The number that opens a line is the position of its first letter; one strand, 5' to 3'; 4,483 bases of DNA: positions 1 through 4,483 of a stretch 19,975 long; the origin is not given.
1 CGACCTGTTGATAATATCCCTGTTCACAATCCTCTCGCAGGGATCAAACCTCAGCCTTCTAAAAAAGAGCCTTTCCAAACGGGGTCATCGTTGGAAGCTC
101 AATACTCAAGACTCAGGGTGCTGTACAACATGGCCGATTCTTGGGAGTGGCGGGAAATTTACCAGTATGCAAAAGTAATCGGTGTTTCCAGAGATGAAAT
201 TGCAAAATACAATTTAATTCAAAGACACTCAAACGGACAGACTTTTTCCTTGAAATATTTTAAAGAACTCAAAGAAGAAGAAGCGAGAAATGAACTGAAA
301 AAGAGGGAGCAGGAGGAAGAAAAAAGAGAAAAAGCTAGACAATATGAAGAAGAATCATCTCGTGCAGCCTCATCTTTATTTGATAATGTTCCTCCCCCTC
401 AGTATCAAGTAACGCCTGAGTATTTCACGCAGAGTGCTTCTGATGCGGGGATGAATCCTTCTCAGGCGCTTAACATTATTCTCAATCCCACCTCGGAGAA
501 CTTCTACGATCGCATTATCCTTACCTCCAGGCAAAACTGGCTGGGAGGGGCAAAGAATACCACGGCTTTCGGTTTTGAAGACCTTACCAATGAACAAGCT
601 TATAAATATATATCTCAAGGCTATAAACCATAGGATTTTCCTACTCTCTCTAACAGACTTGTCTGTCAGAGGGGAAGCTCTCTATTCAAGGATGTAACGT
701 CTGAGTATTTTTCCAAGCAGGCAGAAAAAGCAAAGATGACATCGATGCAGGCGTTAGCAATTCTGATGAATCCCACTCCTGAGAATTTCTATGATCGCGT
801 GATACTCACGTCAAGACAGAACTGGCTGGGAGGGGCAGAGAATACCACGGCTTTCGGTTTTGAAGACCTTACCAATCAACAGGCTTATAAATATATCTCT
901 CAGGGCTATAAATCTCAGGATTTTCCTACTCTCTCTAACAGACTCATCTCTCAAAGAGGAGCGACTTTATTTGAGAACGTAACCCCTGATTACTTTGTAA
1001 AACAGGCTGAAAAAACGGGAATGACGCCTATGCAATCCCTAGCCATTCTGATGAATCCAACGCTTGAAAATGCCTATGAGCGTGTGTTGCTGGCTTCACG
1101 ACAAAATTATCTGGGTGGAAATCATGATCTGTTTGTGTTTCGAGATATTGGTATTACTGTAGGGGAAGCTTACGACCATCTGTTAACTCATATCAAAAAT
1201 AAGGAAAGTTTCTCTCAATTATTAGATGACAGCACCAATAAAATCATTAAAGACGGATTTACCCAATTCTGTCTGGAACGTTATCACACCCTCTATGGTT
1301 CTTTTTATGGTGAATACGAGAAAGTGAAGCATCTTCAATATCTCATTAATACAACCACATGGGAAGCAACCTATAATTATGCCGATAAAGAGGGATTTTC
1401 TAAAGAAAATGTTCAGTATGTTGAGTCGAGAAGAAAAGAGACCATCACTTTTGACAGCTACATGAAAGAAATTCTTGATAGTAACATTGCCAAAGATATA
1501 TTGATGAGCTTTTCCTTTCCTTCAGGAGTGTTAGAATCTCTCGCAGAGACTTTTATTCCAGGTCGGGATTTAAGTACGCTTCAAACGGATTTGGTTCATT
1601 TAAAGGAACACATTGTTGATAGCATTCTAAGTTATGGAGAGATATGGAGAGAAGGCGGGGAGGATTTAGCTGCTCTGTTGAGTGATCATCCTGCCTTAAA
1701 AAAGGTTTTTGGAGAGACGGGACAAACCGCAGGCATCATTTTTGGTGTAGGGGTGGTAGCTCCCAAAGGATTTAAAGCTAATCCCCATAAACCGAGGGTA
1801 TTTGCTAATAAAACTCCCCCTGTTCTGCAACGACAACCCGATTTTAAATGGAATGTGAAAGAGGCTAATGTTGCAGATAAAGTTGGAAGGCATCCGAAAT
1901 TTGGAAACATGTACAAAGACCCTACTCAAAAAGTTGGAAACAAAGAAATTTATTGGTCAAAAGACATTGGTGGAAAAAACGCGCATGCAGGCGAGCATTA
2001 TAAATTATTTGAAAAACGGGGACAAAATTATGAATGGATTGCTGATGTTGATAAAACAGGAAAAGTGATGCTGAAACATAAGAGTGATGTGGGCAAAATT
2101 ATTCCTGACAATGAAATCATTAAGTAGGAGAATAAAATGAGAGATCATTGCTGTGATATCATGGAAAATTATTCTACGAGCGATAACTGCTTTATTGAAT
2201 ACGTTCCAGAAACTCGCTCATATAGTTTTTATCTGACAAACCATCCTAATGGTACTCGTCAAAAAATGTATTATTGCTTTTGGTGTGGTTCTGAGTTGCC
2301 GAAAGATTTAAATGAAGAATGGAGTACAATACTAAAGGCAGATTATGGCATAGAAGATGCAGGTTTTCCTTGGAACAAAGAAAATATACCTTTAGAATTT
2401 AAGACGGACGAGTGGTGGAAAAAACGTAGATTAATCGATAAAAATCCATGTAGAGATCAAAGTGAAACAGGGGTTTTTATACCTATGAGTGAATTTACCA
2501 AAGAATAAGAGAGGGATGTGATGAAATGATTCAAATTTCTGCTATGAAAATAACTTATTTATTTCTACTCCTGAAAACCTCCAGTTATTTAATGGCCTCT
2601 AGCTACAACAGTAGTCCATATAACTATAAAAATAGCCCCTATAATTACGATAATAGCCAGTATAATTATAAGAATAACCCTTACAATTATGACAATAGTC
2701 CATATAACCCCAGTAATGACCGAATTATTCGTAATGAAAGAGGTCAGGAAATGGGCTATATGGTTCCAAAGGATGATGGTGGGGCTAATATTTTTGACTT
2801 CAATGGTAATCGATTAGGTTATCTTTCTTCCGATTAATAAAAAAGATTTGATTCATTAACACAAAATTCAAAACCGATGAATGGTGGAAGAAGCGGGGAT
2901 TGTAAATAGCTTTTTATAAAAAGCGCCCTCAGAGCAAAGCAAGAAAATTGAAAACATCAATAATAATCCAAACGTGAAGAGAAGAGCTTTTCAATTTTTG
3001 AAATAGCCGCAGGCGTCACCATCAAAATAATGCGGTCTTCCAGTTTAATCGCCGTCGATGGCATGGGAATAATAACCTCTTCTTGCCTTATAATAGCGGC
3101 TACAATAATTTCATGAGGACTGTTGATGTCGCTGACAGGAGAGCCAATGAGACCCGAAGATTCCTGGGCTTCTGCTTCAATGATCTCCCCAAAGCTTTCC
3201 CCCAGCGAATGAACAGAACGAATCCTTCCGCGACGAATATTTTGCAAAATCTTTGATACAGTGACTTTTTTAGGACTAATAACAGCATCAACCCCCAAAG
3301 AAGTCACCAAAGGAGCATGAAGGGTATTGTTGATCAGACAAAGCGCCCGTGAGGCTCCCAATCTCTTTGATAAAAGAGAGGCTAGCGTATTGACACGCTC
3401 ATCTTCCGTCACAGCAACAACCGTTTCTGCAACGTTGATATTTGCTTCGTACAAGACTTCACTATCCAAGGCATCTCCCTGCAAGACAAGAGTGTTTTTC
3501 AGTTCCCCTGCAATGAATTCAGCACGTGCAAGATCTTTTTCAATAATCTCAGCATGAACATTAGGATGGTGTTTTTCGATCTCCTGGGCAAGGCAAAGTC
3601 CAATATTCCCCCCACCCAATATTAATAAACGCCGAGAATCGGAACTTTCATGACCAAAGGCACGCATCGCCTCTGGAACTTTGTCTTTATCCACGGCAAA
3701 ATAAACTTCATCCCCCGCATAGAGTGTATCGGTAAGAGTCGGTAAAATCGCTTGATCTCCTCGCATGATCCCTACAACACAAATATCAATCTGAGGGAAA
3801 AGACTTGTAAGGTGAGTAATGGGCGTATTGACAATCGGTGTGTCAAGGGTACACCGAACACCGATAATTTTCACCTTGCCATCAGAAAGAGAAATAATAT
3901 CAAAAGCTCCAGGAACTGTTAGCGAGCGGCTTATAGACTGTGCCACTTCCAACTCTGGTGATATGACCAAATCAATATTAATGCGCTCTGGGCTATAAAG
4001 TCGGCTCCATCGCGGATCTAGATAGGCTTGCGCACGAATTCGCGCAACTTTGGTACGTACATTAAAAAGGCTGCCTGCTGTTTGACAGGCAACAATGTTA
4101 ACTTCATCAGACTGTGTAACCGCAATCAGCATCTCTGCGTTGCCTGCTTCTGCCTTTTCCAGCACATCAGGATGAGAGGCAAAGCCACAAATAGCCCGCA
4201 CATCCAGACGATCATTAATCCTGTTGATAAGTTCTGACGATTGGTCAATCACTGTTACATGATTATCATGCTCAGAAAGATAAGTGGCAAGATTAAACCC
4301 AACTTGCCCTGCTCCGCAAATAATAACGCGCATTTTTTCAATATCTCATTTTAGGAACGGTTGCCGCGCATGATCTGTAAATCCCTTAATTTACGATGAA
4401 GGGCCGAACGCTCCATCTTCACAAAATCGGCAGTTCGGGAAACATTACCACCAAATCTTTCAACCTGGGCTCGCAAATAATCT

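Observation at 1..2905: Polymorphic-toxin-style cassette next to a housekeeping block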

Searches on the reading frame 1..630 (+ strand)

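Call 6: search_protein_families(library=pfam, proteins=[window:1-630:+], max_evalue=0.1)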
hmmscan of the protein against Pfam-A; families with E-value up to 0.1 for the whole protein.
window:1-630:+ (210 aa): 1 family
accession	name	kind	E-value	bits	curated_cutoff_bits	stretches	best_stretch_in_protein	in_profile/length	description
PF15331.11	TP53IP5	-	0.011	16.3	27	1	34-146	28-135/217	Cellular tumour antigen p53-inducible 5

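Call 7: search_protein_families(library=ncbifam, proteins=[window:1-630:+], max_evalue=0.1)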
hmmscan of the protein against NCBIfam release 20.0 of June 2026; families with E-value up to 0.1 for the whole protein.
window:1-630:+ (210 aa): 0 families

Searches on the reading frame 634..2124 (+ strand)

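Call 6: search_protein_families(library=pfam, proteins=[window:634-2124:+], max_evalue=0.1)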
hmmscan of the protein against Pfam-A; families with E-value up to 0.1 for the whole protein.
window:634-2124:+ (497 aa): 0 families

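Call 7: search_protein_families(library=ncbifam, proteins=[window:634-2124:+], max_evalue=0.1)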
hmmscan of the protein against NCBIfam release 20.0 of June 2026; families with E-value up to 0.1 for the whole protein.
window:634-2124:+ (497 aa): 1 family
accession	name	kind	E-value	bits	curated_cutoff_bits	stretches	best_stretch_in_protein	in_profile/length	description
NF010249.0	PRK13696.1-1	equivalog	0.036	14.2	90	0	173-195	7-28/72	hypothetical protein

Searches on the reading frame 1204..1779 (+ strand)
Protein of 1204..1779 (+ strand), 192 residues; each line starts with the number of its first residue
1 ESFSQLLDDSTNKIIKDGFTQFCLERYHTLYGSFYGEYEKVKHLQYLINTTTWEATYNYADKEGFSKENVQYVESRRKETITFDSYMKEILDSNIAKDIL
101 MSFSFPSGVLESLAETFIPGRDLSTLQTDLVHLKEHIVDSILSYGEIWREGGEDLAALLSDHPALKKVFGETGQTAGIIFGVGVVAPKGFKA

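Call 20: search_protein_families(library=pfam, proteins=[window:1204-1779:+], max_evalue=10)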
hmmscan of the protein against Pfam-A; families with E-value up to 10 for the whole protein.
seq(192 aa): 0 families
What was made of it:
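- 367..1230 (+): Three tandem repeats of about 95 aa (roughly 367-672, 673-957 and 958-1230). The third is diverged. There is no Pfam match (call 20).
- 1480..1815 (+): Pre-toxin linker specific to this cassette type. It contains a Gly/hydrophobic segment at 1711-1770 (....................). No Pfam hit (call 20).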

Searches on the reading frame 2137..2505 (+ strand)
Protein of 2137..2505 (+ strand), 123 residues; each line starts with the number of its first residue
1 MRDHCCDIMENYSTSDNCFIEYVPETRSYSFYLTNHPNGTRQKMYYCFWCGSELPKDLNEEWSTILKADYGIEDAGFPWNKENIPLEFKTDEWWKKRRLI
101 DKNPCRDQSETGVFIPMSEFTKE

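Call 6: search_protein_families(library=pfam, proteins=[window:2137-2505:+], max_evalue=0.1)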
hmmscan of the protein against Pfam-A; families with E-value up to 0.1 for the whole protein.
window:2137-2505:+ (123 aa): 2 families
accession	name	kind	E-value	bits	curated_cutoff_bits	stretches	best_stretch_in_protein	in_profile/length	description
PF22400.1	DUF6980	-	7.2e-10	39.4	27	1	4-96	13-99/99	Domain of unknown function (DUF6980)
PF13821.11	DUF4187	-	0.0013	18.9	29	1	41-53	23-35/54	Domain of unknown function (DUF4187)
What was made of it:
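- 2137..2508 (+): Cognate immunity gene (Cva_00053). It is a DUF6980 protein with a CC...CxxC motif, acidic (pI 4.9), and has no signal peptide. PF22400 scores 39.4 bits against a cutoff of 27 (call 6).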

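Call 7: search_protein_families(library=ncbifam, proteins=[window:2137-2505:+], max_evalue=0.1)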
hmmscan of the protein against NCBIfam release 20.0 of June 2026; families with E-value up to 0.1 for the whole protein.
window:2137-2505:+ (123 aa): 0 families

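Call 34: find_homologous_proteins(query=window:2137-2505:+, max_evalue=0.001)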
Query window:2137-2505:+ (123 aa): 2 proteins with E <= 0.001 among 3 candidates.
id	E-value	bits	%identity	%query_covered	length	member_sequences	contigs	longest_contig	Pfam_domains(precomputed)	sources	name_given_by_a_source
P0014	1.8e-73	263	87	100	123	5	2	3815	PF22400.2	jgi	jgi:hypothetical protein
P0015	8.5e-55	203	69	100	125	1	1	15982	PF22400.2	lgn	-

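Call 36: find_encoding_contigs(protein=P0015, flank=8000, max_places=3)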
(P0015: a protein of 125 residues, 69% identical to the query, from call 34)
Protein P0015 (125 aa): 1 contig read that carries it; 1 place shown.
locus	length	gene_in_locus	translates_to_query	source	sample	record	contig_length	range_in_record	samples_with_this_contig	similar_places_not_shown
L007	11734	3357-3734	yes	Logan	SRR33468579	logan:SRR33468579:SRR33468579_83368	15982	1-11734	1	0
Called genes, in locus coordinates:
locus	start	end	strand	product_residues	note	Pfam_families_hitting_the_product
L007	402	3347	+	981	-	-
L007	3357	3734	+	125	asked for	PF22400:DUF6980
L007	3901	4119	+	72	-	-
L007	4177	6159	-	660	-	-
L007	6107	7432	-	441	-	-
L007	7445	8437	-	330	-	-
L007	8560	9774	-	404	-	-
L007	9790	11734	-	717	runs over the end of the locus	-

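Call 37: find_encoding_contigs(protein=P0014, flank=5000, max_places=3)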
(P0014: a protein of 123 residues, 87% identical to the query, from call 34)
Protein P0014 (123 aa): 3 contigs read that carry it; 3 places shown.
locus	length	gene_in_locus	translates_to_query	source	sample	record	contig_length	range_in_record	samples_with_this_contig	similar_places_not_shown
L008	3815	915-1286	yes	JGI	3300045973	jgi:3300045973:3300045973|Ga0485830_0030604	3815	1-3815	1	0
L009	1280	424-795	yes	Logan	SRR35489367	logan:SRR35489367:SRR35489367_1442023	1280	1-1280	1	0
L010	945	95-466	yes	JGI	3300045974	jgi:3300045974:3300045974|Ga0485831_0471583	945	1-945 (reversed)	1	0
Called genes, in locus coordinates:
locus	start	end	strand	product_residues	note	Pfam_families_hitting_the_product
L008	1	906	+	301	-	?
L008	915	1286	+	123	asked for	PF22400:DUF6980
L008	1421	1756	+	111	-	PF22400:DUF6980 (weak)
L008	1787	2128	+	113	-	-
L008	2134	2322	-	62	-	-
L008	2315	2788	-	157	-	PF03118:RNA_pol_A_CTD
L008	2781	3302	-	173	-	-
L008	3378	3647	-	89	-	-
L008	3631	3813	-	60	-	?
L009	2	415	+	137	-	?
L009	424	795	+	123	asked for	PF22400:DUF6980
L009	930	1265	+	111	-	PF22400:DUF6980 (weak)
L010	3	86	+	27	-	?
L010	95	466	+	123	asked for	PF22400:DUF6980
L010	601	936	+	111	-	PF22400:DUF6980 (weak)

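Call 51: search_protein_families(library=phrogs, proteins=[L007:4177-6156:-, L007:6107-7429:-, L007:7445-8434:-, L007:8560-9771:-, L007:9790-11697:-], max_evalue=0.001)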
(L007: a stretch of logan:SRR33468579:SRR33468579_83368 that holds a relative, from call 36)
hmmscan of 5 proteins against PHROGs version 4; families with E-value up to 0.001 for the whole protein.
L007:4177-6156:- (659 aa): 0 families

L007:6107-7429:- (440 aa): 0 families

L007:7445-8434:- (329 aa): 0 families

L007:8560-9771:- (403 aa): 5 families
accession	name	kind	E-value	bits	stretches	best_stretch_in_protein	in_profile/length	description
phrog_892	-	tail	1.6e-11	44.5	1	95-153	343-401/782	tail fiber protein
phrog_3484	-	tail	4.2e-07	29.8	1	315-401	305-392/818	tail fiber protein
phrog_28766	-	tail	1.2e-06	28.1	1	80-151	119-190/472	tail fiber protein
phrog_11355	-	tail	7.2e-05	23.8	1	308-369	26-88/131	tail fiber protein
phrog_7660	-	tail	0.00032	19.5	1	94-155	457-516/1656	tail fiber protein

L007:9790-11697:- (635 aa): 0 families

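Call 84: list_cluster_members(proteins=[window:2137-2505:+, window:2526-2834:+, window:736-2124:+])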
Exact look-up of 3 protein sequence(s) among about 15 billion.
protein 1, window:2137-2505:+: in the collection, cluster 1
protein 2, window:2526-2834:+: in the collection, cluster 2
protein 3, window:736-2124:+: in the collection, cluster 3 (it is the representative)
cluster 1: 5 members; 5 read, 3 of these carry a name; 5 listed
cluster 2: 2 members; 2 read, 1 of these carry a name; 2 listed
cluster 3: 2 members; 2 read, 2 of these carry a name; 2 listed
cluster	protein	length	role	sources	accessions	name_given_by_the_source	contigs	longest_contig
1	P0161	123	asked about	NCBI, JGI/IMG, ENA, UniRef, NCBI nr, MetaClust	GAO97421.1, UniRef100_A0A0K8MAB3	hypothetical protein Cva_00053 [Caedimonas varicaedens] | DUF6980 domain-containing protein n=1 Tax=Caedimonas varicaedens TaxID=1629334 ... | \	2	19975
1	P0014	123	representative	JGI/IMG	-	hypothetical protein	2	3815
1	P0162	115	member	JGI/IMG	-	hypothetical protein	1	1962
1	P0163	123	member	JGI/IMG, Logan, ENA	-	-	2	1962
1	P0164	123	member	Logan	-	-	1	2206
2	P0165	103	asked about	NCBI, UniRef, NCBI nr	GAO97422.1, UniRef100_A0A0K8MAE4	hypothetical protein Cva_00054 [Caedimonas varicaedens] | KWG Leptospira n=1 Tax=Caedimonas varicaedens TaxID=1629334 RepID=A0A0K8MAE4_9PROT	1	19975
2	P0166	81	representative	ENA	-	-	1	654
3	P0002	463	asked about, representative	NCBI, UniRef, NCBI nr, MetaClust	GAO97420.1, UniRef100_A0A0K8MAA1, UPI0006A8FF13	hypothetical protein Cva_00052 [Caedimonas varicaedens] | Uncharacterized protein n=1 Tax=Caedimonas varicaedens TaxID=1629334 ... | status=active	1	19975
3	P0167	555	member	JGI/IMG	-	hypothetical protein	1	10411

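Call 86: find_encoding_contigs(protein=P0167, flank=8000, max_places=3)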
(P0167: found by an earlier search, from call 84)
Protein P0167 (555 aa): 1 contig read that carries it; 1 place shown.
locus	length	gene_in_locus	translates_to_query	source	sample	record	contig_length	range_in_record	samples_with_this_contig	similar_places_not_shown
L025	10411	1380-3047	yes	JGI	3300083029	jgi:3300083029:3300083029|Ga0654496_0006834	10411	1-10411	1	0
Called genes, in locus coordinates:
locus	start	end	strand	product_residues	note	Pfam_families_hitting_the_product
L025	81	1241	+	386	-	-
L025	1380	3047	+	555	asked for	-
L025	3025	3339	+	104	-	PF22400:DUF6980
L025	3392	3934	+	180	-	-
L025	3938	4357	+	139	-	PF25656:DUF7945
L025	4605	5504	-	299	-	PF00348:polyprenyl_synt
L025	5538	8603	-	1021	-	PF00873:ACR_tran, PF03176:MMPL (weak)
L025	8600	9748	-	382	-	PF25954:Beta-barrel_RND_2 (faint), PF25917:BSH_RND, PF25876:HH_MFP_RND, PF25944:Beta-barrel_RND, PF25967:RND-MFP_C (weak), PF25989:YknX_C (weak)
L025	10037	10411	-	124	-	?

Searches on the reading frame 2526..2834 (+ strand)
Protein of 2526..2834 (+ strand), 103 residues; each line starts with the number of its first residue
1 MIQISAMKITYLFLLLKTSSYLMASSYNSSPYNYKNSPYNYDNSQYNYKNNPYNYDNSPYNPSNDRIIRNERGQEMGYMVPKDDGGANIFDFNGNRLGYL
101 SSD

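Call 6: search_protein_families(library=pfam, proteins=[window:2526-2834:+], max_evalue=0.1)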
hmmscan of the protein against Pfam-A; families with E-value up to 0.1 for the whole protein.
window:2526-2834:+ (103 aa): 0 families

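Call 7: search_protein_families(library=ncbifam, proteins=[window:2526-2834:+], max_evalue=0.1)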
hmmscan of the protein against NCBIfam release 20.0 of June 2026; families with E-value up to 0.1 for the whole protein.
window:2526-2834:+ (103 aa): 0 families

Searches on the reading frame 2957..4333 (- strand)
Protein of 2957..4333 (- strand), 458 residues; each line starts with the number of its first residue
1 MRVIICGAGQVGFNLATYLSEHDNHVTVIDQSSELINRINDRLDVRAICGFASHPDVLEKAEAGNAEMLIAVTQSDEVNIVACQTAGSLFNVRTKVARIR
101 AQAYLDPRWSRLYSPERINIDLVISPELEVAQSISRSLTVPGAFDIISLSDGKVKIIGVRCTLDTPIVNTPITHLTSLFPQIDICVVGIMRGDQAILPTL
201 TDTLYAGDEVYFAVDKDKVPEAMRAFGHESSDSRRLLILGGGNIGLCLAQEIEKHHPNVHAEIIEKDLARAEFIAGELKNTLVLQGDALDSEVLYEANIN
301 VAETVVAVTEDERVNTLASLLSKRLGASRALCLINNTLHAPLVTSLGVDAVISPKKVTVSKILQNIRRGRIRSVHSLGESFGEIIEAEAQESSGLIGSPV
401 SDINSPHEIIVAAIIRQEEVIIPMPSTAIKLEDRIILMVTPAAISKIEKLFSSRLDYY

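Call 6: search_protein_families(library=pfam, proteins=[window:2957-4333:-], max_evalue=0.1)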
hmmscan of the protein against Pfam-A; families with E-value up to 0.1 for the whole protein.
window:2957-4333:- (458 aa): 30 families (the best 25 are shown)
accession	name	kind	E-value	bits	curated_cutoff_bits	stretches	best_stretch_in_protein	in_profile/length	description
PF02254.24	TrkA_N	-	6.8e-46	155.8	23.8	2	3-126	1-116/116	TrkA-N domain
PF02080.26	TrkA_C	-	1.9e-22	79.4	27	2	385-451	2-70/71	TrkA-C domain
PF13241.12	NAD_binding_7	-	8.7e-09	36.3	22.1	1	2-92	9-91/104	Putative NAD(P)-binding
PF07992.20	Pyr_redox_2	-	8.6e-08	32.4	26.1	1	2-42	144-184/291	Pyridine nucleotide-disulphide oxidoreductase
PF00070.33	Pyr_redox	-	2e-07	31.9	22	1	2-41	1-39/82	Pyridine nucleotide-disulphide oxidoreductase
PF03435.24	Sacchrp_dh_NADP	-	4.8e-07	30.6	25.1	2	3-42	1-42/129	Saccharopine dehydrogenase NADP binding domain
PF01946.23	Thi4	-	1.2e-06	28.3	26.2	1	236-328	20-111/235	Thi4 family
PF01210.29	NAD_Gly3P_dh_N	-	1.6e-06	28.6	23.1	1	3-44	2-43/158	NAD-dependent glycerol-3-phosphate dehydrogenase N-terminus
PF13450.12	NAD_binding_8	-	1.7e-05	25.5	21.9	0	5-34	1-30/68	NAD(P)-binding Rossmann-like domain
PF03807.23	F420_oxidored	-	6e-05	24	21.6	1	4-48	4-49/94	NADP oxidoreductase coenzyme F420-dependent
PF13478.12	XdhC_C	-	0.00024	22.1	29.7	1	3-86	1-64/125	XdhC Rossmann domain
PF02558.23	ApbA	-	0.0007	19.7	22.2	1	3-41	1-38/150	Ketopantoate reductase PanE/ApbA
PF03721.20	UDPG_MGDP_dh_N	-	0.00071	19.6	27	1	1-41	1-41/187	UDP-glucose/GDP-mannose dehydrogenase family, NAD binding domain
PF01266.30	DAO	-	0.00087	19.3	27.9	1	2-32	1-31/353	FAD dependent oxidoreductase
PF01488.26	Shikimate_DH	-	0.00091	19.7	24.3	0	2-61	14-76/138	Shikimate / quinate 5-dehydrogenase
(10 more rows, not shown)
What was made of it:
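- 2957..4333 (-): trkA, the first gene of the convergent housekeeping block. It marks the right boundary of the cassette. TrkA_N and TrkA_C hits (call 6).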
